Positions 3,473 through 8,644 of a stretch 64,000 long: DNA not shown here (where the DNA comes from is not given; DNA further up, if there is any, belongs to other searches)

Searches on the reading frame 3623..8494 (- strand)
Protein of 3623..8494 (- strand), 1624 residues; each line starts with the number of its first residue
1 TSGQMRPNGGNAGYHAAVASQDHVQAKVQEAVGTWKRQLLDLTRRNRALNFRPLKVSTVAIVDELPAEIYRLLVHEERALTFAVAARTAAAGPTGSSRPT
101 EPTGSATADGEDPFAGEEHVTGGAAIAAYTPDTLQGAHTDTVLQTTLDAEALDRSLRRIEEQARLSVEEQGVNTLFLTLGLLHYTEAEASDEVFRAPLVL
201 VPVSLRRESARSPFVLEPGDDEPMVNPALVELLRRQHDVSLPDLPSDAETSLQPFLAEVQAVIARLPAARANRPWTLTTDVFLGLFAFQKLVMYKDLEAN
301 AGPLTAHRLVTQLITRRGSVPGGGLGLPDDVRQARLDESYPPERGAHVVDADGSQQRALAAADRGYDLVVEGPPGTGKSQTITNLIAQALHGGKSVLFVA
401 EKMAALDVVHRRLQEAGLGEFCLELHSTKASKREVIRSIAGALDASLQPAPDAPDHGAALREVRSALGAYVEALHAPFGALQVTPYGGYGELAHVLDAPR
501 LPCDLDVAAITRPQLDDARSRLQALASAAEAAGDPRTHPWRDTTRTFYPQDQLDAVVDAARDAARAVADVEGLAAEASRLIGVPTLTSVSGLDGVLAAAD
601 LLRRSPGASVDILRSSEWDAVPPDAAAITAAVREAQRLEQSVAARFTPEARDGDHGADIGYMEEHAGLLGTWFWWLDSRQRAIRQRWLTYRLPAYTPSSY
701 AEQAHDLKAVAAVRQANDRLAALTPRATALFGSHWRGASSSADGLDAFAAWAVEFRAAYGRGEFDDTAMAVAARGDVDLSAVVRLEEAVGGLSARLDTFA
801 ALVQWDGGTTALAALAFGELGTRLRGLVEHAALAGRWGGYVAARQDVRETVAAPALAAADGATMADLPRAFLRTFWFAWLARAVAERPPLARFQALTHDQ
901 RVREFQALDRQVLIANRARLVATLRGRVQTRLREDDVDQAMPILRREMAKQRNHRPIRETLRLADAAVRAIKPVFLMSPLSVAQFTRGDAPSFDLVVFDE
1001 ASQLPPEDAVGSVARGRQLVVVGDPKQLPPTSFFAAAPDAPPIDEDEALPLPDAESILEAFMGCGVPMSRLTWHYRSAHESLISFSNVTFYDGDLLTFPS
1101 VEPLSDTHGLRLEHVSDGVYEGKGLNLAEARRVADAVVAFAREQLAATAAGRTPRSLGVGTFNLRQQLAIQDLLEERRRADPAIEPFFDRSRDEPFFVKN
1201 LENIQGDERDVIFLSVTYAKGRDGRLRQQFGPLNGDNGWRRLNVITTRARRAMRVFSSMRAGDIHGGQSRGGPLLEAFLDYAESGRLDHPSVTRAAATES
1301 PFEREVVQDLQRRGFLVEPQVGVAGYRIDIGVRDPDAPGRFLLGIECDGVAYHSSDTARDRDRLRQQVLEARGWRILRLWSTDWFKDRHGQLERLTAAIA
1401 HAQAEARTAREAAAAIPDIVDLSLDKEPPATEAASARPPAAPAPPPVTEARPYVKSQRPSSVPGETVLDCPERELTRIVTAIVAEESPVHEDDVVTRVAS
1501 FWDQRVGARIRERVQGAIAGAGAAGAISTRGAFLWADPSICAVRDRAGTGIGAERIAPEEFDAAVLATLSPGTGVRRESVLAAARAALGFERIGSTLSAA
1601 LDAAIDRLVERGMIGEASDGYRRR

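Call 90: search_protein_families(library=pfam, proteins=[window:3623-8494:-], max_evalue=0.0001)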
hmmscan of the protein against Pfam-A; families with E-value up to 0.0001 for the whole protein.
window:3623-8494:- (1624 aa): 7 families
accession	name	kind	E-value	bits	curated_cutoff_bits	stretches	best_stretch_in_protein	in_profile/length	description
PF13195.11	DUF4011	-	1.1e-39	136.4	22.2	1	38-233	1-158/158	Protein of unknown function (DUF4011)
PF18741.7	MTES_1575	-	2.4e-36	124.1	38.2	1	1302-1399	1-96/96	REase_MTES_1575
PF13086.12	AAA_11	-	2.8e-16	60.5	27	2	352-421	3-75/257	AAA domain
PF13087.12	AAA_12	-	1e-12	48.5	27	1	1055-1258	3-193/195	AAA domain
PF11784.13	DUF3320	-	3.4e-10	40.2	25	1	1473-1512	10-50/50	Protein of unknown function (DUF3320)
PF13604.12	AAA_30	-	4.1e-07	30.3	27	0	354-412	5-65/191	AAA domain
PF13245.12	AAA_19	-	1.6e-06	28.8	25.1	0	355-411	1-59/134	AAA domain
